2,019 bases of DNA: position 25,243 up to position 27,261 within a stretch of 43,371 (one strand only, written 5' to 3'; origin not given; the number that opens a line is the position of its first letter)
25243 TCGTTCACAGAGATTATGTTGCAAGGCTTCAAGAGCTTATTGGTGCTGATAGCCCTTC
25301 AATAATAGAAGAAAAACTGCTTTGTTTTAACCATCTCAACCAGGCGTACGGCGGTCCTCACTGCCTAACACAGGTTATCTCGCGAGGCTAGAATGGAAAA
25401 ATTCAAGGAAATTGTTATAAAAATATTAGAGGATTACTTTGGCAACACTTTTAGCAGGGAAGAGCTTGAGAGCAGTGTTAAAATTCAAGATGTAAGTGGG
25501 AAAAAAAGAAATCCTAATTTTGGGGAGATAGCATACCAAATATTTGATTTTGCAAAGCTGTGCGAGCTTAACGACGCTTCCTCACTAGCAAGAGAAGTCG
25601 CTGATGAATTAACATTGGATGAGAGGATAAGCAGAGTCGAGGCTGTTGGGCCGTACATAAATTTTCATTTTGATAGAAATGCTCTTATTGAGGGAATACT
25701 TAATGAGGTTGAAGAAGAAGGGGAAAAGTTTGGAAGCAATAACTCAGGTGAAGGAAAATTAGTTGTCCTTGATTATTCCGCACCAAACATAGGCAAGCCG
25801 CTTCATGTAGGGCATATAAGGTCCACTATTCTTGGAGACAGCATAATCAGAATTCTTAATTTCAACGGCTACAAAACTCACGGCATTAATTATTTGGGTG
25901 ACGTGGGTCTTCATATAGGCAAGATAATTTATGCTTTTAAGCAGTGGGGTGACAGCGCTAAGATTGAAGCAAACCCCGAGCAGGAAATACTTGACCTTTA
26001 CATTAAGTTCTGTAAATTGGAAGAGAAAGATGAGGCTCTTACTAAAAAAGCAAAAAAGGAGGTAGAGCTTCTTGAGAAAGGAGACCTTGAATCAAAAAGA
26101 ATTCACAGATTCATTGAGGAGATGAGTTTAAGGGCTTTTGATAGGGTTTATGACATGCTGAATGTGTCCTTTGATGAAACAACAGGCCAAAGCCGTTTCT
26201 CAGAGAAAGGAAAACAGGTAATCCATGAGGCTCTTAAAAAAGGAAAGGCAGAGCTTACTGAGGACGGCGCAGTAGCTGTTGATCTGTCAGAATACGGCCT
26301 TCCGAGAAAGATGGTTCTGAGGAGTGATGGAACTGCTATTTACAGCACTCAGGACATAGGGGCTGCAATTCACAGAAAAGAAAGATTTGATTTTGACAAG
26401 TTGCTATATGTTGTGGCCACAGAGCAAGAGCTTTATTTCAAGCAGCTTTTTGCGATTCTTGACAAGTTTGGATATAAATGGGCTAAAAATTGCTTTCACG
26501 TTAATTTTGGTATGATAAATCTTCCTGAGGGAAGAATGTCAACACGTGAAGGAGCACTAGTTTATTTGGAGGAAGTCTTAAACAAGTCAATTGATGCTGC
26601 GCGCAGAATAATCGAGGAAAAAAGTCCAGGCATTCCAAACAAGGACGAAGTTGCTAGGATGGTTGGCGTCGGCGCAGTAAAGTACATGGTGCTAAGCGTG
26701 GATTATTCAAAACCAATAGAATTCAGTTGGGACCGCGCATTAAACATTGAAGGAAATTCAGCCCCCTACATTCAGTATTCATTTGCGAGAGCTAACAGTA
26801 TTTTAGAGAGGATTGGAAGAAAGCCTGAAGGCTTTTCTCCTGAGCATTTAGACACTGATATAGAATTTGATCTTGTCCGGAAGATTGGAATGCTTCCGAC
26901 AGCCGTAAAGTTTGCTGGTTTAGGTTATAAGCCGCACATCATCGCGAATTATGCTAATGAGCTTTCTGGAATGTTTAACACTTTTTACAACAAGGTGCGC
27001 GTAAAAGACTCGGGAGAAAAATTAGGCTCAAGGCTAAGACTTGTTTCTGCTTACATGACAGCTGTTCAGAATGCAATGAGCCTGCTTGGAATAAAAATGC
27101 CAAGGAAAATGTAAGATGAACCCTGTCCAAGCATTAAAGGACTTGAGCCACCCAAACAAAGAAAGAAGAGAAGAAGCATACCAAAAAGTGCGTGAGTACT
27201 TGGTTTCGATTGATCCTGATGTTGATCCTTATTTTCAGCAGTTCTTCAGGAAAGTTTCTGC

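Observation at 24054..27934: Translationally coupled operon: arginine-deiminase-like enzyme, second ArgRS, SAM methyltransferase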

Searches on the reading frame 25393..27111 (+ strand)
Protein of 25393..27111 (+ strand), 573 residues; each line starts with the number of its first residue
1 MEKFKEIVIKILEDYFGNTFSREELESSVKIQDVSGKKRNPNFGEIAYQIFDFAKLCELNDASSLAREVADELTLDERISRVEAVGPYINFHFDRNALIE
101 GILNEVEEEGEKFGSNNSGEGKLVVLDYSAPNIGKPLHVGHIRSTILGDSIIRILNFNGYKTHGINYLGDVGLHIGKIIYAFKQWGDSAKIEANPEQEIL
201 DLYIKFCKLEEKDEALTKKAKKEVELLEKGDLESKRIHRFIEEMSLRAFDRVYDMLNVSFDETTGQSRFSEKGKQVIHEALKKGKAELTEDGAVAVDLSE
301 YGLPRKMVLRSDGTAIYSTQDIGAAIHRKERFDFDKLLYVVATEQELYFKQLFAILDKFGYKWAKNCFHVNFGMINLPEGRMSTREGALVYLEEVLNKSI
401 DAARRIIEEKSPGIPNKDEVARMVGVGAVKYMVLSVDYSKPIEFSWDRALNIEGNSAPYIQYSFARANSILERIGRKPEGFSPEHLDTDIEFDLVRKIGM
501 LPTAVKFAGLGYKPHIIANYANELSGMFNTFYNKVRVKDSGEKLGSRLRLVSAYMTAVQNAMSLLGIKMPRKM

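Call 6: search_protein_families(library=pfam, proteins=[window:25393-27111:+], max_evalue=0.01)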
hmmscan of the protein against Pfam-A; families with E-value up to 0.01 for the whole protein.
window:25393-27111:+ (573 aa): 4 families
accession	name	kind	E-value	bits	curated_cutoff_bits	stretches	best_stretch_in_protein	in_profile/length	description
PF00750.26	tRNA-synt_1d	-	3.4e-74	250.3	23.3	1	115-446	13-349/349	tRNA synthetases class I (R), catalytic domain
PF05746.21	DALR_1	-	4.1e-25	88.6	22.3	1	460-573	1-117/117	DALR anticodon binding domain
PF03485.21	Arg_tRNA_synt_N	-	1.4e-06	29.2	21.5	1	37-93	28-85/85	Arginyl tRNA synthetase N terminal domain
PF01406.26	tRNA-synt_1e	-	1.8e-05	24.7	27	1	134-303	20-138/301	tRNA synthetases class I (C) catalytic domain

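Call 9: search_protein_families(library=ncbifam, proteins=[window:25393-27111:+], max_evalue=0.001)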
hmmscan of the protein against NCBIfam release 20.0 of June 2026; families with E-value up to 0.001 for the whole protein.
window:25393-27111:+ (573 aa): 6 families
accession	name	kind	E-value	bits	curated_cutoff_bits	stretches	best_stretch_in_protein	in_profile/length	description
TIGR00456.1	argS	equivalog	5.5e-138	460.8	261.65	1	10-573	3-569/569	arginine--tRNA ligase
NF002446.0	PRK01611.3-3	equivalog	2.5e-93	313.5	399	2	212-573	256-636/636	arginine--tRNA ligase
NF002447.0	PRK01611.3-4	equivalog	7.9e-88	295.4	460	2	336-573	361-613/613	arginine--tRNA ligase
NF045898.1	ArgS_rel_codon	equivalog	1e-09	38.3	340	1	378-572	157-326/327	ArgS-related anticodon-binding protein NrtL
TIGR00435.1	cysS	equivalog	1e-05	24.8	340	1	136-345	34-189/466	cysteine--tRNA ligase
NF011108.0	PRK14536.1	equivalog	0.00028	19.8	780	0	106-172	9-72/490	cysteine--tRNA ligase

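Call 31: find_homologous_proteins(query=window:25393-27111:+, max_evalue=1e-20)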
Query window:25393-27111:+ (573 aa): 3359 proteins with E <= 1e-20 among 8000 candidates; the best 120 are listed.
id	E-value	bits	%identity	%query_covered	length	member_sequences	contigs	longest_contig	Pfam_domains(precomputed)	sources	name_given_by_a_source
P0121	0.0e+0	1279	100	100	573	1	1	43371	PF01406.26,PF05746.22,PF00750.26,PF03485.22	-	-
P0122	3.7e-206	704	57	100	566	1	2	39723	PF05746.22,PF00750.26,PF03485.22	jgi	-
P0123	9.2e-206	703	53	100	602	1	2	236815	PF05746.22,PF00750.26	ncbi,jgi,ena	-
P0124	2.1e-205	702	57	100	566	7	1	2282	PF01406.26,PF05746.22,PF00750.26,PF03485.22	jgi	jgi:arginyl-tRNA synthetase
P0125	1.6e-201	689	56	100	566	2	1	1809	PF01406.26,PF05746.22,PF00750.26,PF03485.22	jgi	-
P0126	2.7e-194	665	53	100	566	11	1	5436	PF05746.22,PF00750.26,PF03485.22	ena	-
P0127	3.9e-192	658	53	100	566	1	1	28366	PF05746.22,PF00750.26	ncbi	-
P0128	5.7e-192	657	54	100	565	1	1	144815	PF01406.26,PF05746.22,PF00750.26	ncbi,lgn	-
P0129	4.2e-191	654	55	93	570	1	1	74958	PF05746.22,PF00750.26,PF03485.22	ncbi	-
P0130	7.7e-191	654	53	100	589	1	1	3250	PF05746.22,PF00750.26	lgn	-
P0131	9.2e-191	653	56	97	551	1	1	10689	PF01406.26,PF05746.22,PF00750.26,PF03485.22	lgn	-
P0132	1.1e-190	653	52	100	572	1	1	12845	PF05746.22,PF00750.26,PF03485.22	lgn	-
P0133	1.1e-186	640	53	100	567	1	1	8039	PF05746.22,PF00750.26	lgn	-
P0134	4.2e-182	625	51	100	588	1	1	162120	PF05746.22,PF00750.26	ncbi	-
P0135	1.1e-180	620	52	97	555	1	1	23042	PF01406.26,PF05746.22,PF00750.26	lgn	-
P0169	3.2e-140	486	42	99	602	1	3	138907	PF09334.18,PF01406.26,PF05746.22,PF00750.26,PF03485.22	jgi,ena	jgi:arginyl-tRNA synthetase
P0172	1.0e-138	482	41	97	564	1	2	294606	PF05746.22,PF00750.26,PF03485.22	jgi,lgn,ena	-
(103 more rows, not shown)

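Call 33: search_solved_structures(query=window:25393-27111:+, max_evalue=1e-10)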
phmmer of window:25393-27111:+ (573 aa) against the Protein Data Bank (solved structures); distinct sequences matched with E-value up to 1e-10: 12.
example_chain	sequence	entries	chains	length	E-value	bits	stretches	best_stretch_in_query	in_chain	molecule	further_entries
1bs2_A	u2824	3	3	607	2.9e-80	273.7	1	64-569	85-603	PROTEIN (ARGINYL-TRNA SYNTHETASE) | ARGINYL-TRNA SYNTHETASE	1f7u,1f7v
4oby_A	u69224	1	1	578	1.3e-66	228.6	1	63-570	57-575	Arginine--tRNA ligase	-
5b63_A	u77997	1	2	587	1.3e-66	228.6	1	63-570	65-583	Arginine--tRNA ligase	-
5yym_A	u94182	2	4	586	1.3e-66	228.6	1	63-570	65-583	Arginine--tRNA ligase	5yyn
6ao8_A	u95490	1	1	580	1.2e-64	222.1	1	51-568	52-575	Arginine--tRNA ligase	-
2zue_A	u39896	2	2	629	2e-63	218.1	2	339-573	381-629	Arginyl-tRNA synthetase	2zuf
4zaj_A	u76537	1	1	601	6.7e-49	170.1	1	63-550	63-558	Arginine--tRNA ligase, cytoplasmic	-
4q2t_A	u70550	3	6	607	6.8e-49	170.1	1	63-550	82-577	Arginine--tRNA ligase, cytoplasmic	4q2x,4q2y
4r3z_B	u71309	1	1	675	9.5e-49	169.7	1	63-550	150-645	Arginine--tRNA ligase, cytoplasmic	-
5jld_A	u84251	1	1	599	1e-47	166.3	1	109-571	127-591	Arginyl-tRNA synthetase, putative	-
1iq0_A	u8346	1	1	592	1.1e-46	162.9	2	356-571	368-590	ARGINYL-TRNA SYNTHETASE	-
3fnr_A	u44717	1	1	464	2.8e-14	55.9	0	122-396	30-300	Arginyl-tRNA synthetase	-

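Call 36: find_encoding_contigs(protein=P0123, flank=8000, max_places=1)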
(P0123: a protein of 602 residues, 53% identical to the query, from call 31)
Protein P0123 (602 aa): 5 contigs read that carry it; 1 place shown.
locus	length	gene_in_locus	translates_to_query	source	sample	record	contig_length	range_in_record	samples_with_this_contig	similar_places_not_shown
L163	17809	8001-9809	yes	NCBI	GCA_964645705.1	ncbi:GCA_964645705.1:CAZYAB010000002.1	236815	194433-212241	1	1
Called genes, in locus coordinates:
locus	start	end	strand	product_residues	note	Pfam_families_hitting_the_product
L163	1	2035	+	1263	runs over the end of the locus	PF00069:Pkinase, PF18911:PKD_4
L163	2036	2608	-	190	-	PF00702:Hydrolase, PF13419:HAD_2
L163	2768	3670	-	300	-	PF04014:MazE_antitoxin (weak)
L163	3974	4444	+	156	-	PF01037:AsnC_trans_reg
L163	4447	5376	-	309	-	PF04014:MazE_antitoxin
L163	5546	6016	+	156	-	PF01037:AsnC_trans_reg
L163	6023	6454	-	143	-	-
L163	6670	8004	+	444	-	PF02274:ADI, PF19420:DDAH_eukar (weak)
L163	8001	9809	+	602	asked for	PF00750:tRNA-synt_1d, PF05746:DALR_1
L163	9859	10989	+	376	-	-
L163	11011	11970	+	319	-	PF22641:TiaS_TCKD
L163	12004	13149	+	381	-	PF05222:AlaDh_PNT_N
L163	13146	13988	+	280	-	PF13679:Methyltransf_32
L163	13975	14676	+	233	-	PF01177:Asp_Glu_race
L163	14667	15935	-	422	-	PF00202:Aminotran_3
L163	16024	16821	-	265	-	-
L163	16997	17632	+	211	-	-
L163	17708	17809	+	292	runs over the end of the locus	PF00892:EamA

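Call 37: find_encoding_contigs(protein=P0169, flank=8000, max_places=1)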
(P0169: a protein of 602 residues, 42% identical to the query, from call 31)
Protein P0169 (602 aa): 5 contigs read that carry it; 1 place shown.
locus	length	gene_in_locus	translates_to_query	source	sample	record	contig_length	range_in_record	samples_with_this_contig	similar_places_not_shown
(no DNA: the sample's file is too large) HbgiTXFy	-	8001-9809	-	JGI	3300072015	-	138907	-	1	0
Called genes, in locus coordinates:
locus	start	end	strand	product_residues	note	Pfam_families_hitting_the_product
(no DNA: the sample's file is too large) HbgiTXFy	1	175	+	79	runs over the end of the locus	PF01866:Diphthamide_syn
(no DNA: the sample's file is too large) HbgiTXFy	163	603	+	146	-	-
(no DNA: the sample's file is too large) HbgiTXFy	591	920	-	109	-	PF02681:DUF212, PF01569:PAP2 (weak)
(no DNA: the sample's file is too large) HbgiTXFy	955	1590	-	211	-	PF24367:DUF7523 (weak), PF13840:ACT_7 (weak)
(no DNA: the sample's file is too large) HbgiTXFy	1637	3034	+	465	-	PF00696:AA_kinase, PF04768:NAT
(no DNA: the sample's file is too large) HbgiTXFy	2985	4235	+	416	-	PF00764:Arginosuc_synth, PF20979:Arginosuc_syn_C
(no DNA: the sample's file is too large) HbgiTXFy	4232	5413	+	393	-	PF00206:Lyase_1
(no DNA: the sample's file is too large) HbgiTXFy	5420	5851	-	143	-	-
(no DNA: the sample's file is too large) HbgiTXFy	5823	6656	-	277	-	-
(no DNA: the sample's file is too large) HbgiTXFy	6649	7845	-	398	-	PF02274:ADI, PF19420:DDAH_eukar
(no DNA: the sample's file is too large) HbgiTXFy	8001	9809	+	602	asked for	PF03485:Arg_tRNA_synt_N (weak), PF00750:tRNA-synt_1d, PF01406:tRNA-synt_1e (faint), PF09334:tRNA-synt_1g (faint), PF05746:DALR_1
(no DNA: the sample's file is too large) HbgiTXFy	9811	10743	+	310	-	PF03437:BtpA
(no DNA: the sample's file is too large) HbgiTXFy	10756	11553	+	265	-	PF13679:Methyltransf_32 (faint)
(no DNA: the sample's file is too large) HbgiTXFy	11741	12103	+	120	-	-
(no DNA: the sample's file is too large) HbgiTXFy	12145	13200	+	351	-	PF00793:DAHP_synth_1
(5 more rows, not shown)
